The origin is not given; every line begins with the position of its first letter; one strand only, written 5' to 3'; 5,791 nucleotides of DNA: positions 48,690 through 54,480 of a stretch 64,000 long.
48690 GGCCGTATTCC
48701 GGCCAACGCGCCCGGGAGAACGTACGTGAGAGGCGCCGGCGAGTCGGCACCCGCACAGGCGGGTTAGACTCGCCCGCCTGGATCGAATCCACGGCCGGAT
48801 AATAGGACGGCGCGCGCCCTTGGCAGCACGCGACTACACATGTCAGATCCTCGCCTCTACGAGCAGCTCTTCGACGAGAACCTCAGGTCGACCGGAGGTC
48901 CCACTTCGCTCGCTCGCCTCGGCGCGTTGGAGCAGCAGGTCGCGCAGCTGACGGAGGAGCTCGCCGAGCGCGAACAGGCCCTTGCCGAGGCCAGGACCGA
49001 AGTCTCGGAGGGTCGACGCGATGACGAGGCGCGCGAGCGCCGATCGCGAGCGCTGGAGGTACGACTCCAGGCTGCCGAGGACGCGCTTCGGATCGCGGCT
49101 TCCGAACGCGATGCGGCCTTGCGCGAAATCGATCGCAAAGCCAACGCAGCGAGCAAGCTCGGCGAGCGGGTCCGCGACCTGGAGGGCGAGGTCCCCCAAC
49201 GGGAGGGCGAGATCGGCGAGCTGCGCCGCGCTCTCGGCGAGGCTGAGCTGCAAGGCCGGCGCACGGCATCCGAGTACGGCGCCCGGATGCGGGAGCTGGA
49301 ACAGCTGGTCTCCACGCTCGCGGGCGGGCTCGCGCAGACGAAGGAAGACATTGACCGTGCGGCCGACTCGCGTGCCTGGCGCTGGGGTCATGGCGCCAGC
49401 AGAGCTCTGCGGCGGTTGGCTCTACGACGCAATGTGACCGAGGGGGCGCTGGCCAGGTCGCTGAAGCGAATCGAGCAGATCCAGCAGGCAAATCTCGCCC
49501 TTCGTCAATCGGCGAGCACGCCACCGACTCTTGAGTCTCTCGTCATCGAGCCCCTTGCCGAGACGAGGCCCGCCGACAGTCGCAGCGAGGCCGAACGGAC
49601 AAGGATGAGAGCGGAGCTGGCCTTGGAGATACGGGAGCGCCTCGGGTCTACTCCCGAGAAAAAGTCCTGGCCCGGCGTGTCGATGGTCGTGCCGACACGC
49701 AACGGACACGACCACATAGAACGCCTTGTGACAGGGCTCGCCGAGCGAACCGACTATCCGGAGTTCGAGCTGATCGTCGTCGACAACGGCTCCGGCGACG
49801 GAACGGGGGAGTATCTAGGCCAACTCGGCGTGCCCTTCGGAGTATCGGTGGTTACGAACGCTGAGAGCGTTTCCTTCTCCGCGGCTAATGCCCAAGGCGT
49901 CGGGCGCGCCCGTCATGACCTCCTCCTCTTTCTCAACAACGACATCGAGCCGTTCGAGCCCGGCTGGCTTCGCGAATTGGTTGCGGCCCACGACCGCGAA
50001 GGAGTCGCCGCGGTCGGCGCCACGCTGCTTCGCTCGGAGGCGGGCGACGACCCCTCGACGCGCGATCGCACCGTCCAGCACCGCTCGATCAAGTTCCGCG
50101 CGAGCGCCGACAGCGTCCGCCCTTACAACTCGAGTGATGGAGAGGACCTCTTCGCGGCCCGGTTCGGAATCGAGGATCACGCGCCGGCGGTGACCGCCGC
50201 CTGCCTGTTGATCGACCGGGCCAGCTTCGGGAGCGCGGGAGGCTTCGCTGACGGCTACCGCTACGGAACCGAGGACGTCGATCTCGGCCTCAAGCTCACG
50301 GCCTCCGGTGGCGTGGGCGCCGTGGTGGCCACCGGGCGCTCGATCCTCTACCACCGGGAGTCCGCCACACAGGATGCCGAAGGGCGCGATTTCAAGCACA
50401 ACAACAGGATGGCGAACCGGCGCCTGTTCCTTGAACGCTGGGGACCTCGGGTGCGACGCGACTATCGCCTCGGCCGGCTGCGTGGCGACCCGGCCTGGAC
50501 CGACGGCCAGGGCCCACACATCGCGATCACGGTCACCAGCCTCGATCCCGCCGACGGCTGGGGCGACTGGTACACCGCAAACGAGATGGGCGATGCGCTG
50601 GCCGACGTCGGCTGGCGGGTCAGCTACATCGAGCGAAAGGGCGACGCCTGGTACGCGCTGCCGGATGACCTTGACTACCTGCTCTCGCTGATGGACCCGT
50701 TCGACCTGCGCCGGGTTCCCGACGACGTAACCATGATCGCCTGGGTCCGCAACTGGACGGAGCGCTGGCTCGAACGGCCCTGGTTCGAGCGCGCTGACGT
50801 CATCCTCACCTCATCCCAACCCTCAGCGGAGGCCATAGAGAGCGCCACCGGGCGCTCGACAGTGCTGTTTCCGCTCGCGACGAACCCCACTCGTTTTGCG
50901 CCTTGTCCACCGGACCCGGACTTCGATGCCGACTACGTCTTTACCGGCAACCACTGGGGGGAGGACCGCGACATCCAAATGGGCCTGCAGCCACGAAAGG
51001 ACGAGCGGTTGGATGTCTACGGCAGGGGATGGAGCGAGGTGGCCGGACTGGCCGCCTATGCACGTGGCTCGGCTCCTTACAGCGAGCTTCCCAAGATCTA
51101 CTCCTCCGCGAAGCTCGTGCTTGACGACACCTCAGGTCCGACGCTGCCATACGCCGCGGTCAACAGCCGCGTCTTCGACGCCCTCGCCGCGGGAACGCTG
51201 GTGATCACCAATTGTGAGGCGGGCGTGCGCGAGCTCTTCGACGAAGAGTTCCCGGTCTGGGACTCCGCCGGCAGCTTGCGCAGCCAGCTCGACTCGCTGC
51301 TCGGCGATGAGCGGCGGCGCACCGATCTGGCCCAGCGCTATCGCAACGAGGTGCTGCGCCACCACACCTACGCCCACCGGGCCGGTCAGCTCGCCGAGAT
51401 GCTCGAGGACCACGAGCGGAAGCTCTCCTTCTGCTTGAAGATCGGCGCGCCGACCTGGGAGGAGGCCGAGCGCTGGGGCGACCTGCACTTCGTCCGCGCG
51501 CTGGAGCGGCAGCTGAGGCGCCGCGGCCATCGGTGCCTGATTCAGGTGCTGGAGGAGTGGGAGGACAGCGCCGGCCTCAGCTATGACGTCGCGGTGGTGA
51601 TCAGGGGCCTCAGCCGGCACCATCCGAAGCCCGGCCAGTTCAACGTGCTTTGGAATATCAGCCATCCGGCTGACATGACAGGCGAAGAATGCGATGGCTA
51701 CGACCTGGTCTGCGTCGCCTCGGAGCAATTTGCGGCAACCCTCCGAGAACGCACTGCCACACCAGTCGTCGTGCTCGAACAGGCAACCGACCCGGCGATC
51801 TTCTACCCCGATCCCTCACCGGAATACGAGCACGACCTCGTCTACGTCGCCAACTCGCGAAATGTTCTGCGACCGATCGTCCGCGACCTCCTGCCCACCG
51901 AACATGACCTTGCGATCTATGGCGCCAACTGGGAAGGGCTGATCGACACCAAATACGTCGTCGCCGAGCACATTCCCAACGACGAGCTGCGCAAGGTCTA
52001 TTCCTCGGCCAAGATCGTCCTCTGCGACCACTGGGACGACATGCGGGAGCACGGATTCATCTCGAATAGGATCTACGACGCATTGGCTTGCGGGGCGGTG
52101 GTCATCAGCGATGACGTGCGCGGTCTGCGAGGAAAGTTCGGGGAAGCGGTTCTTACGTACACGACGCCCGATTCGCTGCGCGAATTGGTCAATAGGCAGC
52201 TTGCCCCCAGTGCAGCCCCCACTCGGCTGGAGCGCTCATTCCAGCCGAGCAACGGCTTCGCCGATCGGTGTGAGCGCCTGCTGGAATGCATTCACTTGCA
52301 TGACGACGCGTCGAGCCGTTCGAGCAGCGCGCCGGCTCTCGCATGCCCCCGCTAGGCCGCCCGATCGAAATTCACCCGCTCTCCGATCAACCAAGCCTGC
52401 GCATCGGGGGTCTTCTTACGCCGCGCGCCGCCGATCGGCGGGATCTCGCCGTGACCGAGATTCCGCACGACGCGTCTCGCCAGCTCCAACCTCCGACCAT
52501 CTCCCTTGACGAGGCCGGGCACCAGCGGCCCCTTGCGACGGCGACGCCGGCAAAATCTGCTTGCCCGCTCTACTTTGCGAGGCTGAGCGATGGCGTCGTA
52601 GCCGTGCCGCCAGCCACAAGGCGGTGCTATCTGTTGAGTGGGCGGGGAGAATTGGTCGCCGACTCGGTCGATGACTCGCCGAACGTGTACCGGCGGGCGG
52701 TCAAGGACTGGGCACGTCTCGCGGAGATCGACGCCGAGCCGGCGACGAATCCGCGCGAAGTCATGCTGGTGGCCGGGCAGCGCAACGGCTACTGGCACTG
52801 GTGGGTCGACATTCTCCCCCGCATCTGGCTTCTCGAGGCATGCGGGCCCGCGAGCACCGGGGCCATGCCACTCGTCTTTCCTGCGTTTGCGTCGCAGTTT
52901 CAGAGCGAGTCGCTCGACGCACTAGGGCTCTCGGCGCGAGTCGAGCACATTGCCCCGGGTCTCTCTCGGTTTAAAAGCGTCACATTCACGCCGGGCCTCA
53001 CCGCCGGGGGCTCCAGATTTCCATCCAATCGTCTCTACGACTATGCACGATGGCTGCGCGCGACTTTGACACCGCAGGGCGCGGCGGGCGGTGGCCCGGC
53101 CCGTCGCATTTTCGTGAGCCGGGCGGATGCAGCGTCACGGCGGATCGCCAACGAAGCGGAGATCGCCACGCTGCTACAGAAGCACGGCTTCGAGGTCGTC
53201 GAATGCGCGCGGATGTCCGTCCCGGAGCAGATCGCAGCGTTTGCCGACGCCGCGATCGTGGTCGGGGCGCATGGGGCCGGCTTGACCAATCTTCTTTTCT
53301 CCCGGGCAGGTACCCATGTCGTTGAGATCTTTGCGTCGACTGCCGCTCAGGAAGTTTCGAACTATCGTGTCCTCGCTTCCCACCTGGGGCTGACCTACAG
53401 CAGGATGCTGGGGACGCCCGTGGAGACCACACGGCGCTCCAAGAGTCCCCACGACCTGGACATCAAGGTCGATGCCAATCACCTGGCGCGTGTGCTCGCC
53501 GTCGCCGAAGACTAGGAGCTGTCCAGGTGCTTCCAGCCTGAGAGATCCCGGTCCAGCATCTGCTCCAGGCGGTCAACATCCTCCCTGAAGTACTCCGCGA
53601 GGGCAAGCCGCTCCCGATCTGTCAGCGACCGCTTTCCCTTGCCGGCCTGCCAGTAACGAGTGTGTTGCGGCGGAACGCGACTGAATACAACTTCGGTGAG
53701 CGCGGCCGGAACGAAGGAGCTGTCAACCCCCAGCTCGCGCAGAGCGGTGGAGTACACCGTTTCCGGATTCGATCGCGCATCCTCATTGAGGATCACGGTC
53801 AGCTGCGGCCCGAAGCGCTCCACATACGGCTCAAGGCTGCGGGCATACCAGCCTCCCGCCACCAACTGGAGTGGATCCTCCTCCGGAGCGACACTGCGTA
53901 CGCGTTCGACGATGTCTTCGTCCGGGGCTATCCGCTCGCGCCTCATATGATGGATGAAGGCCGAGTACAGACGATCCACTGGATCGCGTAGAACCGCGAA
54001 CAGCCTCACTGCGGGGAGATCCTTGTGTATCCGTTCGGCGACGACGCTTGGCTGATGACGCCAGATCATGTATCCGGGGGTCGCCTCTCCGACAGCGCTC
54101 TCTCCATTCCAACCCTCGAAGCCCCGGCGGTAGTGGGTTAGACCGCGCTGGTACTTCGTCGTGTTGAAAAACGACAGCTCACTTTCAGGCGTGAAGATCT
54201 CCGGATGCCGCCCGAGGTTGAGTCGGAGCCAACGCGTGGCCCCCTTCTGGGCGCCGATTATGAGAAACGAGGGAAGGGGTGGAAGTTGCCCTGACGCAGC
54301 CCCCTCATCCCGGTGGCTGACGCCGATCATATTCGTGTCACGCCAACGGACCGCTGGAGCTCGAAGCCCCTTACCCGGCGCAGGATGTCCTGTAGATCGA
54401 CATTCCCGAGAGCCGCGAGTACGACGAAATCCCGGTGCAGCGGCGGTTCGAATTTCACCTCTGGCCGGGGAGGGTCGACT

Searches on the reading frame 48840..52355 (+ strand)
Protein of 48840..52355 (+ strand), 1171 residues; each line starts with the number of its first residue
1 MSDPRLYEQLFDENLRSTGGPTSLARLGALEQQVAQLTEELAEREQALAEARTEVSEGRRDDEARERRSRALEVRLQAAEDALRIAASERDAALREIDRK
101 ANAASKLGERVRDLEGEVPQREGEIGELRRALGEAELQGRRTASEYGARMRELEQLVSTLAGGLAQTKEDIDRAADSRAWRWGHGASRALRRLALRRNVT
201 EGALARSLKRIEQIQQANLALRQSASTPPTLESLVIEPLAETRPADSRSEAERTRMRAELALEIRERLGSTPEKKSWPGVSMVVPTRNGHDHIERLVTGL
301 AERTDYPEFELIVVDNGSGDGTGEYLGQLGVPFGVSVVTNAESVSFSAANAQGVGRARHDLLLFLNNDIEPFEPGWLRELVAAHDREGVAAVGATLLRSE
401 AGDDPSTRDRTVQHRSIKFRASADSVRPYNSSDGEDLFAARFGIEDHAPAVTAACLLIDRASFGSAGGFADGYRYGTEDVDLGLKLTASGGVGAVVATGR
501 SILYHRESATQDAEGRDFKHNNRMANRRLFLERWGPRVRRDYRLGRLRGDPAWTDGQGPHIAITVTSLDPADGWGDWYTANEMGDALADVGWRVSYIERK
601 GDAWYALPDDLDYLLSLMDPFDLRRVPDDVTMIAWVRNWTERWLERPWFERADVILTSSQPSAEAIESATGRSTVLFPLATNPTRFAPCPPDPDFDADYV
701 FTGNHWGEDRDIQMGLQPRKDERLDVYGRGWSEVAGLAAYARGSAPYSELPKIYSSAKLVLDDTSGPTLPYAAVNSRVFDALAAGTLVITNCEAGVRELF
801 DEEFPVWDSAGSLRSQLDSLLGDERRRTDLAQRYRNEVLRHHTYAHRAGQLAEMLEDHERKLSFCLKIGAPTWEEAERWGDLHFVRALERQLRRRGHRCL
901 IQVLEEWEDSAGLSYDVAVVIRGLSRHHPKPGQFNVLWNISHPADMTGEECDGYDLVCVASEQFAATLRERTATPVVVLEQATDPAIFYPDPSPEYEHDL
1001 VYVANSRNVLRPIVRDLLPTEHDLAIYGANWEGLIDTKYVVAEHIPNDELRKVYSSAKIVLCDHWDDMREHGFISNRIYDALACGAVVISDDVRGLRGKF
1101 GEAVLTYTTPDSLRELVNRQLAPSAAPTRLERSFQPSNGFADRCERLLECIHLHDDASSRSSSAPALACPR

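Call 45: search_protein_families(library=pfam, proteins=[window:48840-52355:+], max_evalue=0.0001)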
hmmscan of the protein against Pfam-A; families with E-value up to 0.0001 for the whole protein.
window:48840-52355:+ (1171 aa): 4 families
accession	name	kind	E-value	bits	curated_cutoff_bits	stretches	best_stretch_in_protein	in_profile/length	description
PF13524.12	Glyco_trans_1_2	-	1.4e-42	145.5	25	2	720-852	13-143/144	Glycosyl transferase-like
PF00535.33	Glycos_transf_2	-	2.5e-19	70.2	23.3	1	281-438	1-156/168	Glycosyl transferase family 2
PF10111.15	Glyco_tranf_2_2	-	2.2e-05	24.5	27.3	0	281-368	1-91/276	Glycosyltransferase like family 2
PF16808.10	PKcGMP_CC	-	6e-05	23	35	0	109-132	8-31/35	Coiled-coil N-terminus of cGMP-dependent protein kinase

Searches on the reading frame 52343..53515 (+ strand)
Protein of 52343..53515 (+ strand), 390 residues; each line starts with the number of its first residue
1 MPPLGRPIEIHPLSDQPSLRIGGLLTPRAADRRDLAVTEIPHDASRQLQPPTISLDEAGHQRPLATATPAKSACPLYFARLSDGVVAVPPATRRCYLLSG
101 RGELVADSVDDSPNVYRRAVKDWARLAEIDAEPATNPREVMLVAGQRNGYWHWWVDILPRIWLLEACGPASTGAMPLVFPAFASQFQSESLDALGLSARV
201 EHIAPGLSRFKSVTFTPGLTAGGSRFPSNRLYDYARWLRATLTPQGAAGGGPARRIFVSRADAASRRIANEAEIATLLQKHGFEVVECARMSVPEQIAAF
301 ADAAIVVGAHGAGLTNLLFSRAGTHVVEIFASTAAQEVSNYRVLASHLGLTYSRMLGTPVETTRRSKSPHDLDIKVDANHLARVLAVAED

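Call 45: search_protein_families(library=pfam, proteins=[window:52343-53515:+], max_evalue=0.0001)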
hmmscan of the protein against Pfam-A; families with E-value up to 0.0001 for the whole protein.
window:52343-53515:+ (390 aa): 1 family
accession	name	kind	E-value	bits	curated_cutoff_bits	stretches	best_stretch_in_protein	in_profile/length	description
PF04577.19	Glyco_transf_61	-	8.4e-27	94.5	27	1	150-327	1-137/137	Glycosyltransferase 61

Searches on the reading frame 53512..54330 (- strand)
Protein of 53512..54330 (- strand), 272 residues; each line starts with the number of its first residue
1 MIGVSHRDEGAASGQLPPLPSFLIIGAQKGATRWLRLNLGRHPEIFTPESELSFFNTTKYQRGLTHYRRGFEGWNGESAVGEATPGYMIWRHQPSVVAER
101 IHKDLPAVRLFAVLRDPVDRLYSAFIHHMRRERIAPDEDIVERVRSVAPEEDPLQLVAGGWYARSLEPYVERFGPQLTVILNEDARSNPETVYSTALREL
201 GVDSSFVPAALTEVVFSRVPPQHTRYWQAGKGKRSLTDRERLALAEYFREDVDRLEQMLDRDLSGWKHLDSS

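Call 45: search_protein_families(library=pfam, proteins=[window:53512-54330:-], max_evalue=0.0001)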
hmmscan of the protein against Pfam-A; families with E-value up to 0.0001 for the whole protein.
window:53512-54330:- (272 aa): 2 families
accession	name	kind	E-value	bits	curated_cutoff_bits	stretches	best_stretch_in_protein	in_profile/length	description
PF00685.33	Sulfotransfer_1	-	1.8e-05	24.7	22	1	21-191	3-170/255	Sulfotransferase domain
PF13469.12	Sulfotransfer_3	-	7.7e-05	23.5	27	0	20-66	1-45/216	Sulfotransferase family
